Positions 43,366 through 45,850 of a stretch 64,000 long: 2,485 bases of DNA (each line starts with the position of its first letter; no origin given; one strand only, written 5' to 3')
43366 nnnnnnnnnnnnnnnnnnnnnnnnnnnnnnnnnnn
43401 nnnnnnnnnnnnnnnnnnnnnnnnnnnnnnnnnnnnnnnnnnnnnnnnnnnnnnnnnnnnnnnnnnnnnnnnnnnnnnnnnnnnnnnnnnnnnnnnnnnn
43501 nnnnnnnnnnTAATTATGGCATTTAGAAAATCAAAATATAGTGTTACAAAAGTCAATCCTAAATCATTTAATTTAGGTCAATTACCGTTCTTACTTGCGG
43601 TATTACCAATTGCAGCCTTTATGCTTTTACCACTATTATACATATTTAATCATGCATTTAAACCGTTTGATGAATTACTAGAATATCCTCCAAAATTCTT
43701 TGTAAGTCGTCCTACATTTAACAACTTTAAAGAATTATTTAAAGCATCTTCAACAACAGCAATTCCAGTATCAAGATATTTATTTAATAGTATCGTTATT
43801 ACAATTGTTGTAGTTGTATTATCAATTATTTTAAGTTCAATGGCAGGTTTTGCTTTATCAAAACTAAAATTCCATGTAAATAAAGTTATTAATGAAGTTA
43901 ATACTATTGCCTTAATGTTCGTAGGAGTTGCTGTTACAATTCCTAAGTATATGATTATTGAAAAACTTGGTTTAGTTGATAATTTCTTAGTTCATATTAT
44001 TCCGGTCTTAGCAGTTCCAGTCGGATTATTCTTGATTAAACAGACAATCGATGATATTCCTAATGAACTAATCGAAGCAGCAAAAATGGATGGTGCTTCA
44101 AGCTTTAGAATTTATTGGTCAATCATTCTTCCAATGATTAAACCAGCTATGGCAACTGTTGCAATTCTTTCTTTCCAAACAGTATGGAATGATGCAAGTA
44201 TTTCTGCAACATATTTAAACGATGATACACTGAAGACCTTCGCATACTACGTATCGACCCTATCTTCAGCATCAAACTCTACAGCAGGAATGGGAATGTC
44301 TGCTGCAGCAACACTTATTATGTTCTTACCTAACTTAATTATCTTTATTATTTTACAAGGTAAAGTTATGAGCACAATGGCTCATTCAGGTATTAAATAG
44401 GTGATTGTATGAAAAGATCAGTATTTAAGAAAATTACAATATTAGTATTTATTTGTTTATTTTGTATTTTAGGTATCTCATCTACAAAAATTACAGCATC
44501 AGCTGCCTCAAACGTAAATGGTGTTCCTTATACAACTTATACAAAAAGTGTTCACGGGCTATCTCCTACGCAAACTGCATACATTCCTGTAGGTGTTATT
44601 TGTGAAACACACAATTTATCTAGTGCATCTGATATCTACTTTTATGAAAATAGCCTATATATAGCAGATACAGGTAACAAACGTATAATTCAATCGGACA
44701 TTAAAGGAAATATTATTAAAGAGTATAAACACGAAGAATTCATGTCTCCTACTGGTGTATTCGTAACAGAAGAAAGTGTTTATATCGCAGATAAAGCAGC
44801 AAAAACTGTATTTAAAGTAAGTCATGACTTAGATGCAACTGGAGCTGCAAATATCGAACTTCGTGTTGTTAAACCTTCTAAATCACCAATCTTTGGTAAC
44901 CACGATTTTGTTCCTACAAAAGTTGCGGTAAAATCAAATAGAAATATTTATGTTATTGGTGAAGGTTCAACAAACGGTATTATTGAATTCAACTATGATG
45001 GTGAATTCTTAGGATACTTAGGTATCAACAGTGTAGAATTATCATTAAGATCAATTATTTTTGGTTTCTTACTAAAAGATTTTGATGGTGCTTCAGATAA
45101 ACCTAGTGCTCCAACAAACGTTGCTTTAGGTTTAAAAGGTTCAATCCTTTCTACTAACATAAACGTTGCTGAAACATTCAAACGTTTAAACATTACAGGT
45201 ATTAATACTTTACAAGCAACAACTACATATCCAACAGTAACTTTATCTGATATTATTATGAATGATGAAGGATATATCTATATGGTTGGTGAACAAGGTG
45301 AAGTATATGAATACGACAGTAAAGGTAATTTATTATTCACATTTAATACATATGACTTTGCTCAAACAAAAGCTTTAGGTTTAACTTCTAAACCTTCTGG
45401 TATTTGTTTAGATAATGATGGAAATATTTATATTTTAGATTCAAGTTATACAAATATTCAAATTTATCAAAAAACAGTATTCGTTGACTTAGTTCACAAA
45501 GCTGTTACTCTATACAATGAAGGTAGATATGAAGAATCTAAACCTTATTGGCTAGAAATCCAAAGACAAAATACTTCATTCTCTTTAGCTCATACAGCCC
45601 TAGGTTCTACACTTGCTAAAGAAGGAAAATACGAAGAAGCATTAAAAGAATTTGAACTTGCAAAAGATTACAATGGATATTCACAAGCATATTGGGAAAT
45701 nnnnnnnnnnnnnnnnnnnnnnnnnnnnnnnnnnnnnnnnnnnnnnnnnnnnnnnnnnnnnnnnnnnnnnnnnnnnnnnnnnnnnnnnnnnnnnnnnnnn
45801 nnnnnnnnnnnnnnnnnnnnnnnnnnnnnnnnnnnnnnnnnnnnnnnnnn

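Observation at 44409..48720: Uncharacterized two-gene module (NHL-propeller/TPR/multi-TM protein plus 760-aa exported protein) wired into the middle of a sugar ABC transporter operon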

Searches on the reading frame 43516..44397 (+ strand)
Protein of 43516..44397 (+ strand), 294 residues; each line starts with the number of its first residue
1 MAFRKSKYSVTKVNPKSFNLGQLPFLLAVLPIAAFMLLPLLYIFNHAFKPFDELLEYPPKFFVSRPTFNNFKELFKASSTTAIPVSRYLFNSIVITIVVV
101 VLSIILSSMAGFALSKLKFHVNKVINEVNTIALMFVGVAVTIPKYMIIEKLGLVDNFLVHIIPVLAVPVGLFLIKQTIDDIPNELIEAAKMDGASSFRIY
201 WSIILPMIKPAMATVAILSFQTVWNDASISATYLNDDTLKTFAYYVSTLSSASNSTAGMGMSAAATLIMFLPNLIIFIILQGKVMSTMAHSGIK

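Call 7: search_protein_families(library=pfam, proteins=[window:43516-44397:+], max_evalue=0.01)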
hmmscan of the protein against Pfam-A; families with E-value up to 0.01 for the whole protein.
window:43516-44397:+ (294 aa): 1 family
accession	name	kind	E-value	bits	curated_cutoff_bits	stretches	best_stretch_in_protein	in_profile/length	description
PF00528.27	BPD_transp_1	-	9.6e-19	68.3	26.4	1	101-280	3-175/184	Binding-protein-dependent transport system inner membrane component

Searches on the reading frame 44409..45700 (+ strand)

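Call 47: search_protein_families(library=pfam, proteins=[window:44409-45700:+], max_evalue=5)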
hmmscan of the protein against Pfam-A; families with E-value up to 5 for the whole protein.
window:44409-45700:+ (430 aa): 14 families
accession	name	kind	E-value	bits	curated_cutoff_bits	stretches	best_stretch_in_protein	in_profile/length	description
PF01436.27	NHL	-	8.6e-10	38.6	20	2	327-346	2-21/28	NHL repeat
PF07719.23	TPR_2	-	5.7e-06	26.5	27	1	393-420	2-29/34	Tetratricopeptide repeat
PF13181.12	TPR_8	-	0.00048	20.5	25.7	1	395-421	4-30/34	Tetratricopeptide repeat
PF00515.34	TPR_1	-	0.00071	19.7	27.8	1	394-418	3-27/34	Tetratricopeptide repeat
PF06739.17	SBBP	-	0.0014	19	20.5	2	328-342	14-28/38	Beta-propeller repeat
PF13432.12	TPR_16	-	0.0043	17.9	32.7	1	365-418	4-57/65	Tetratricopeptide repeat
PF06977.17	SdiA-regulated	-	0.0054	16.4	21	1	83-145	37-100/249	SdiA-regulated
PF22701.2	Mala_s_1-like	-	0.011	15.9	27.5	1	125-201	54-121/195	Mal s 1 allergenic protein-like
PF25021.1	TEN_NHL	-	0.016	14.7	27.1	1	327-349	142-164/357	Teneurin NHL domain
PF13424.12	TPR_12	-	0.035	14.7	30.1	1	394-418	5-29/77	Tetratricopeptide repeat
PF13374.12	TPR_10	-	0.21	12.1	27.5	0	397-416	7-26/42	Tetratricopeptide repeat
PF13431.12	TPR_17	-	0.22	12.3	24.4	1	390-412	11-33/34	Tetratricopeptide repeat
PF24575.1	TPR_Slam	-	0.24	12.3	35.2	1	342-415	33-104/104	Surface lipoprotein assembly modifier, N-terminal TPR repeats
PF13176.12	TPR_7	-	0.27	11.9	27.9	1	394-413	1-20/36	Tetratricopeptide repeat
